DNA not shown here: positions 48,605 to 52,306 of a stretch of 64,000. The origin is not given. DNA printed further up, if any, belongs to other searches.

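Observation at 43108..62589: Composite ProcM-like lanthipeptide locus: one LanM, seven double-glycine precursors from two leader families, an NHLM-type export triad and several non-canonical embedded genes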

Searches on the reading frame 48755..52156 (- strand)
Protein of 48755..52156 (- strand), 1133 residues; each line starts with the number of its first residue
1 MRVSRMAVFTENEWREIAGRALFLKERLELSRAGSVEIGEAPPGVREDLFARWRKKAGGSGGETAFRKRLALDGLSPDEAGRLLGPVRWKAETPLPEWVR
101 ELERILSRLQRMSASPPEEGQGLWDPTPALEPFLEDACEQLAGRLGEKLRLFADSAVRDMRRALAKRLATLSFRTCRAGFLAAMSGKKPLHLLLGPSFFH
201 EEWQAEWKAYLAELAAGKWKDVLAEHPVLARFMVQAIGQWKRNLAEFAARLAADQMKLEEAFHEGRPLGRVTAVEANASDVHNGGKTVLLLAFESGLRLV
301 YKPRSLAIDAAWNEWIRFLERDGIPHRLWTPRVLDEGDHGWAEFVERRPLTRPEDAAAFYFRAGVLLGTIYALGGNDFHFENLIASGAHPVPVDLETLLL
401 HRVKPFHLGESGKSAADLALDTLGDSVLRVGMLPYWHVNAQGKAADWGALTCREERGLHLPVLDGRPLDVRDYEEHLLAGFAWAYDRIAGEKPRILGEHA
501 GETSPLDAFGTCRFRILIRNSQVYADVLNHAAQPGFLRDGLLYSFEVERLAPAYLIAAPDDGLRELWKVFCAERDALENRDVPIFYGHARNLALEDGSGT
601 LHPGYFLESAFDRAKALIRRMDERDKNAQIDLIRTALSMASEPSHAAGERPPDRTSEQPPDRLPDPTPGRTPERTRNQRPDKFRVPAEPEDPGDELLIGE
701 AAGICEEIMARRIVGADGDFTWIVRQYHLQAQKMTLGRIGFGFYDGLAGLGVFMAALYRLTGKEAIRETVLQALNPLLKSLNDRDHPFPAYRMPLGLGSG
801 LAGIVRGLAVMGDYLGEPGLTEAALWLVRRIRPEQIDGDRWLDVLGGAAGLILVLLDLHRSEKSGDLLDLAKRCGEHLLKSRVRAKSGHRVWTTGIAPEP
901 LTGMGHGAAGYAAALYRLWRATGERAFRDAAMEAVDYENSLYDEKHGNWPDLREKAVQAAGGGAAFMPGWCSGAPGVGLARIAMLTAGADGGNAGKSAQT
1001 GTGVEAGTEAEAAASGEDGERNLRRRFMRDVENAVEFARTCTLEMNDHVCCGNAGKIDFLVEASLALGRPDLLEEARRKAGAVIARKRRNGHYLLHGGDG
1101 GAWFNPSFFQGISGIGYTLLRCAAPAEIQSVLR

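Call 8: search_protein_families(library=pfam, proteins=[window:48755-52156:-], max_evalue=0.01)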
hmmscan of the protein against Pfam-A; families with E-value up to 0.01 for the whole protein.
window:48755-52156:- (1133 aa): 2 families
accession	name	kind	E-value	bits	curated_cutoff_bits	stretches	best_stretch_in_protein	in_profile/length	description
PF13575.12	DUF4135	-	1.7e-89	301.1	29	2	227-452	2-224/378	Domain of unknown function (DUF4135)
PF05147.19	LANC_like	-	2.5e-50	171.5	23.2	1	743-1131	7-348/350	Lanthionine synthetase C-like protein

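Call 9: search_protein_families(library=ncbifam, proteins=[window:48755-52156:-], max_evalue=0.01)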
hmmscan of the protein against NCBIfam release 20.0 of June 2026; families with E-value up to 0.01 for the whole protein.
window:48755-52156:- (1133 aa): 3 families
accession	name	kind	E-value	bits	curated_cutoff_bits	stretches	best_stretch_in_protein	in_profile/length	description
TIGR03897.1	lanti_2_LanM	subfamily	1.7e-207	691.3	304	2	458-1125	350-932/932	type 2 lanthipeptide synthetase LanM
NF038150.1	lanthi_synth_IV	equivalog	6.1e-29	100.9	650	2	631-985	412-740/851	class IV lanthionine synthetase LanL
NF038151.1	lanthi_synth_III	equivalog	8.4e-20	70.8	575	2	792-990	561-739/833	class III lanthionine synthetase LanKC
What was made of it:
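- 48755..52156 (-): Class II lanthipeptide synthetase LanM of the CCG (ProcM-like) type. TIGR03897 691 bits; DUF4135+LANC_like (calls 8, 9).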

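Call 29: find_homologous_proteins(query=window:48755-52156:-, max_evalue=1e-20)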
Query window:48755-52156:- (1133 aa): 458 proteins with E <= 1e-20 among 8000 candidates; the best 120 are listed.
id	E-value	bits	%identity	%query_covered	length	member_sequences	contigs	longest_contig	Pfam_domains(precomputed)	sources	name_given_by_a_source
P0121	0.0e+0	2598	100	100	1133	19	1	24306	PF13575.13,PF05147.20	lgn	-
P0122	0.0e+0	1750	71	100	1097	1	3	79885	PF13575.13,PF05147.20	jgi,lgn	jgi:lantibiotic modifying enzyme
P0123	0.0e+0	1741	71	100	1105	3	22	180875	PF13575.13,PF05147.20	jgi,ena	-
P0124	0.0e+0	1192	48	99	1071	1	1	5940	PF13575.13,PF05147.20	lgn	-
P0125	3.3e-298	1010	43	99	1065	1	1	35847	PF13575.13,PF05147.20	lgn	-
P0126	5.3e-295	1000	44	99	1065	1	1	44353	PF13575.13,PF05147.20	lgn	-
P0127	4.4e-291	987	44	98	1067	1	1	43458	PF13575.13,PF05147.20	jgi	jgi:lantibiotic modifying enzyme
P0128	3.1e-289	981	44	99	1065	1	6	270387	PF13575.13,PF05147.20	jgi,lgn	jgi:lantibiotic modifying enzyme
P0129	1.4e-280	952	43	99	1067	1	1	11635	PF13575.13,PF05147.20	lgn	-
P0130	3.2e-278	944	43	99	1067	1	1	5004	PF13575.13,PF05147.20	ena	-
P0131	1.6e-274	932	43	99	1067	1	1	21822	PF13575.13,PF05147.20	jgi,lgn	jgi:lantibiotic modifying enzyme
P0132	8.1e-274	930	43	99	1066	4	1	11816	PF13575.13,PF05147.20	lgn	-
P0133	6.3e-238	811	41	99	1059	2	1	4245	PF13575.13,PF05147.20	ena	-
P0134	1.2e-236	806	41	99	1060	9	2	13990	PF13575.13,PF05147.20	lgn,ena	-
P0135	1.1e-202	694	43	70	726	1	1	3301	PF13575.13,PF05147.20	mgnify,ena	mgnify:CR=1 FL=1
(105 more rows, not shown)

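Call 30: find_encoding_contigs(protein=P0128, flank=10000, max_places=2)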
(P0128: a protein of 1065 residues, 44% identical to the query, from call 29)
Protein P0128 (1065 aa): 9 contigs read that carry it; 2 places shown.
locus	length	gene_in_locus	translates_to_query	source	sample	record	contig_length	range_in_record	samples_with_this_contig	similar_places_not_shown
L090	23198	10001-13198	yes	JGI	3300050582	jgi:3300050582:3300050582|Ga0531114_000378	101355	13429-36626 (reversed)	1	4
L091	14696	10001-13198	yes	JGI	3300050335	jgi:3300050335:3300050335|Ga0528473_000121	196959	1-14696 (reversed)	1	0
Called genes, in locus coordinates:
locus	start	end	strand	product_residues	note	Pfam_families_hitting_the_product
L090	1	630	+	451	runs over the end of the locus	PF02321:OEP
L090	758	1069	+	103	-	PF07862:Nif11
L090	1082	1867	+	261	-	PF07730:HisKA_3, PF02518:HATPase_c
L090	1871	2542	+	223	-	PF00072:Response_reg, PF00196:GerE, PF08281:Sigma70_r4_2 (weak)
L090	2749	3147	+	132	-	-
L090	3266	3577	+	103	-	PF07862:Nif11, PF27893:GRASP_targ_2 (weak)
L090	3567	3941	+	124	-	PF07862:Nif11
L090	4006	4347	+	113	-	PF07862:Nif11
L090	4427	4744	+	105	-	PF07862:Nif11, PF27893:GRASP_targ_2 (weak)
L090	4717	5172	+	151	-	PF07862:Nif11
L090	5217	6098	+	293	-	PF13508:Acetyltransf_7 (faint), PF13480:Acetyltransf_6 (weak), PF00583:Acetyltransf_1 (weak)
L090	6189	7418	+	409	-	PF00109:ketoacyl-synt, PF02801:Ketoacyl-synt_C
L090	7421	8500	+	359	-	PF00109:ketoacyl-synt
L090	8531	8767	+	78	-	PF00550:PP-binding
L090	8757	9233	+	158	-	PF22817:ApeP-like (weak), PF07977:FabA, PF22818:ApeI-like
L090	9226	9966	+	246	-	PF00106:adh_short, PF08659:KR, PF13561:adh_short_C2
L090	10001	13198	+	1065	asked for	PF13575:DUF4135, PF05147:LANC_like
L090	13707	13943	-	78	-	-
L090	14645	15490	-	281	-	PF04389:Peptidase_M28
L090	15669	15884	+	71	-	-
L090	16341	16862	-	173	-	-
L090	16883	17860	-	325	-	PF00753:Lactamase_B (weak)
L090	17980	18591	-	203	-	PF00440:TetR_N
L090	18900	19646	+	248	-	PF00753:Lactamase_B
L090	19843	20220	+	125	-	PF03965:Penicillinase_R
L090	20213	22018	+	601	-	PF05569:Peptidase_M56, PF00905:Transpeptidase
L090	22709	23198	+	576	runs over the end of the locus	PF16927:HisKA_7TM, PF07730:HisKA_3, PF02518:HATPase_c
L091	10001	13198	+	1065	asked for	PF13575:DUF4135, PF05147:LANC_like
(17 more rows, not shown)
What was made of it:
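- Closest known: Acylated Nif11 RiPPs/lanthipeptides. Same: In L090 it sits with GNAT plus fatty-acid synthase-like genes (call 30).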

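Call 31: find_encoding_contigs(protein=P0125, flank=10000, max_places=1)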
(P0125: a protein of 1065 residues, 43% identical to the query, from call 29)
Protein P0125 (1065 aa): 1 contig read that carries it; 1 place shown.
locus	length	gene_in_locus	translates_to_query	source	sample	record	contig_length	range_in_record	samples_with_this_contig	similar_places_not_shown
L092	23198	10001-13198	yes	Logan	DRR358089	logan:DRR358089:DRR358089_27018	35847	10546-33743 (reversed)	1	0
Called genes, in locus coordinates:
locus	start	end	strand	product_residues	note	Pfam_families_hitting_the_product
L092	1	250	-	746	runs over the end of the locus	PF04733:Coatomer_E (weak), PF14559:TPR_19 (faint)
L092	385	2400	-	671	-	PF25390:WD40_RLD, PF13540:RCC1_2 (weak), PF00415:RCC1 (weak)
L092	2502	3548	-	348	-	PF00395:SLH (weak)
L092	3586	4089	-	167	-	-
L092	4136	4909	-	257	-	-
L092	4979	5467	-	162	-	-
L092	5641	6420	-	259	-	PF00165:HTH_AraC, PF12833:HTH_18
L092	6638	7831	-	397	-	-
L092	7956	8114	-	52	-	-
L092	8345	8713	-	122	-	PF07862:Nif11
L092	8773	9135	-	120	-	PF07862:Nif11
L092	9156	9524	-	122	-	PF07862:Nif11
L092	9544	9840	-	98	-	PF07862:Nif11 (weak)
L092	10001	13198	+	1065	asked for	PF13575:DUF4135, PF05147:LANC_like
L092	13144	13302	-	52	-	-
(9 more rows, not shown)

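Call 49: find_encoding_contigs(protein=P0122, flank=10000, max_places=2)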
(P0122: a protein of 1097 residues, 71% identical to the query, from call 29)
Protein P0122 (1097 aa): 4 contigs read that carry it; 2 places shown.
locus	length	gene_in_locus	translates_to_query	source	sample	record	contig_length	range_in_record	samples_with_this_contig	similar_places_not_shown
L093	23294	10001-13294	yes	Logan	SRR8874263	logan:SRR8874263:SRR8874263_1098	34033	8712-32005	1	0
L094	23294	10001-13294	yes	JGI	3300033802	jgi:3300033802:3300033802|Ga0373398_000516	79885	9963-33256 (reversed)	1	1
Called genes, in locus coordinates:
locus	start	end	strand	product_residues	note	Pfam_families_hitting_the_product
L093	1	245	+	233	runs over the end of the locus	PF00392:GntR, PF01978:TrmB (faint), PF07729:FCD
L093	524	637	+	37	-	-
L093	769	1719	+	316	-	PF00364:Biotin_lipoyl (faint), PF25919:BSH_CusB (faint), PF25973:BSH_CzcB (weak), PF25997:BSH_YhbJ (faint), PF25984:BSH_YknX (faint)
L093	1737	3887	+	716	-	PF03412:Peptidase_C39, PF00664:ABC_membrane, PF00005:ABC_tran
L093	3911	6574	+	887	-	PF13191:AAA_16 (faint), PF00664:ABC_membrane, PF00005:ABC_tran, PF02463:SMC_N (faint)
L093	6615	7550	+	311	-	PF00497:SBP_bac_3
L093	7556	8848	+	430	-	PF00375:SDF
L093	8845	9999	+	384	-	PF13433:Peripla_BP_5, PF13458:Peripla_BP_6, PF01094:ANF_receptor, PF13377:Peripla_BP_3 (faint)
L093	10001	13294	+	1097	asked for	PF13575:DUF4135, PF05147:LANC_like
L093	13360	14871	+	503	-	PF00149:Metallophos (weak), PF02872:5_nucleotid_C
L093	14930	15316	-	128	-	PF07862:Nif11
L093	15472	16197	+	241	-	PF00072:Response_reg, PF00486:Trans_reg_C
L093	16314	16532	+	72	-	-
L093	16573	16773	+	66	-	-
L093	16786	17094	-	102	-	PF00581:Rhodanese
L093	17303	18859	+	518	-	PF00989:PAS (weak), PF13188:PAS_8 (weak), PF13426:PAS_9 (faint), PF00990:GGDEF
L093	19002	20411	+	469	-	PF13385:Laminin_G_3, PF20578:aBig_2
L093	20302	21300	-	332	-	PF00532:Peripla_BP_1, PF13407:Peripla_BP_4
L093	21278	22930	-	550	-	PF00072:Response_reg, PF17853:GGDEF_2, PF00165:HTH_AraC (weak), PF12833:HTH_18, PF00165:HTH_AraC (weak)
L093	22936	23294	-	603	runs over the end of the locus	PF02743:dCache_1, PF00672:HAMP, PF06580:His_kinase, PF02518:HATPase_c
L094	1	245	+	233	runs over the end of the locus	PF00392:GntR, PF01978:TrmB (faint), PF07729:FCD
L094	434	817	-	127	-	-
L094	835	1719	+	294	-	PF00364:Biotin_lipoyl (faint), PF25919:BSH_CusB (faint), PF25973:BSH_CzcB (weak), PF25984:BSH_YknX (faint), PF25997:BSH_YhbJ (faint)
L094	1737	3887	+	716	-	PF03412:Peptidase_C39, PF00664:ABC_membrane, PF00005:ABC_tran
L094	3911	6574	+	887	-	PF13191:AAA_16 (faint), PF00664:ABC_membrane, PF00005:ABC_tran, PF02463:SMC_N (faint)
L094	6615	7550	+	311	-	PF00497:SBP_bac_3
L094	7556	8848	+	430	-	PF00375:SDF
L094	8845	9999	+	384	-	PF13433:Peripla_BP_5, PF13458:Peripla_BP_6, PF01094:ANF_receptor, PF13377:Peripla_BP_3 (faint)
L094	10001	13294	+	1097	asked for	PF13575:DUF4135, PF05147:LANC_like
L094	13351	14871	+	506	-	PF00149:Metallophos (weak), PF02872:5_nucleotid_C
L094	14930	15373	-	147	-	PF07862:Nif11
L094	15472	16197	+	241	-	PF00072:Response_reg, PF00486:Trans_reg_C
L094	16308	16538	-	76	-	-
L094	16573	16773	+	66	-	-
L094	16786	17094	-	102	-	PF00581:Rhodanese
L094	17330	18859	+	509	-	PF00989:PAS (weak), PF13188:PAS_8 (weak), PF13426:PAS_9 (faint), PF00990:GGDEF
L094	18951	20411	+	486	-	PF13385:Laminin_G_3, PF20578:aBig_2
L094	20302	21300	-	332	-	PF00532:Peripla_BP_1, PF13407:Peripla_BP_4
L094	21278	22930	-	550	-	PF00072:Response_reg, PF17853:GGDEF_2, PF00165:HTH_AraC (weak), PF12833:HTH_18, PF00165:HTH_AraC (weak)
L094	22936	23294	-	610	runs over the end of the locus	PF02743:dCache_1, PF00672:HAMP, PF06580:His_kinase, PF02518:HATPase_c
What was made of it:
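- It is cleanly missing from one otherwise identical cluster (L093/L094, call 49), so it is dispensable or acts in trans.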

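Call 64: search_solved_structures(query=window:48755-52156:-, max_evalue=0.00001, show_alignments=1)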
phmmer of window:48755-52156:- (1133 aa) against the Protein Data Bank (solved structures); distinct sequences matched with E-value up to 0.00001: 2.
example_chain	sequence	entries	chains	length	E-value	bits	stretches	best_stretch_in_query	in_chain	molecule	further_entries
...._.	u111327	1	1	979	2.1e-54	187.9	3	221-411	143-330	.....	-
5dzt_A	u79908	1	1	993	1.4e-25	92.4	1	220-448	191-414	CylM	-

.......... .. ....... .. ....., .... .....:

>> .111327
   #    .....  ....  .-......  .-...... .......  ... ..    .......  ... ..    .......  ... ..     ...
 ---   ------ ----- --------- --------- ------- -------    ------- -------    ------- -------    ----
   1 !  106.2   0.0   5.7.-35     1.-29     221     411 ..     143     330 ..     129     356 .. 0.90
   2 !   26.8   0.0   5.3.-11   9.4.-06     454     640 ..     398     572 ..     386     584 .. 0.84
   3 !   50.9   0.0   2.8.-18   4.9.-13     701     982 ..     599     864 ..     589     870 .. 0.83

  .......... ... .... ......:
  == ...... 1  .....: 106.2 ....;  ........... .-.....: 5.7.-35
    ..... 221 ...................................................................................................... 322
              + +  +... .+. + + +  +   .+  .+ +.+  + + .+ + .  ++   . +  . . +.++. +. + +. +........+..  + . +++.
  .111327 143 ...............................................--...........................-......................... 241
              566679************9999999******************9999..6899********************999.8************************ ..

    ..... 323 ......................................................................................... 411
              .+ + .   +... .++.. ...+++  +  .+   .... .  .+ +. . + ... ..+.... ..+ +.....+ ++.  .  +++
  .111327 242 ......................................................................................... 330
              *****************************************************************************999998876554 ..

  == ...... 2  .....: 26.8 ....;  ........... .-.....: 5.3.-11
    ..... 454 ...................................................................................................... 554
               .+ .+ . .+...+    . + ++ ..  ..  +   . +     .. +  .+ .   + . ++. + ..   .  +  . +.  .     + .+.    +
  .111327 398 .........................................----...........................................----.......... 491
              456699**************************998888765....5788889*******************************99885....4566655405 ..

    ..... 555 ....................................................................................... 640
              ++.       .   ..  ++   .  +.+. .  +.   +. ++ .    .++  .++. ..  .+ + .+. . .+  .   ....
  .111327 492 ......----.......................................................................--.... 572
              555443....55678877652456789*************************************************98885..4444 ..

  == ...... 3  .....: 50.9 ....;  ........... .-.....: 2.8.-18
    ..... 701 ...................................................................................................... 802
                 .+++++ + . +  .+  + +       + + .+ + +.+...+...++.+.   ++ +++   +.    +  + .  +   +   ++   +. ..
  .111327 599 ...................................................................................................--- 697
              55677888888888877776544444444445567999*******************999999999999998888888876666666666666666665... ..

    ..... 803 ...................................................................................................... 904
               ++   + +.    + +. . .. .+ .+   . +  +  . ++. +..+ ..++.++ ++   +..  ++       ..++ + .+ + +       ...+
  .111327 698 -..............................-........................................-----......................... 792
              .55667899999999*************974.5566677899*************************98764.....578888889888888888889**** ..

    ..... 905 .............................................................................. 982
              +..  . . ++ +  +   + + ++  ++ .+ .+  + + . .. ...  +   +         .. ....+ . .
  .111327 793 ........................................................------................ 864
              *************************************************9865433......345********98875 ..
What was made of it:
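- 48755..52156 (-): PDB sequence hits to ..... and CylM (call 64).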
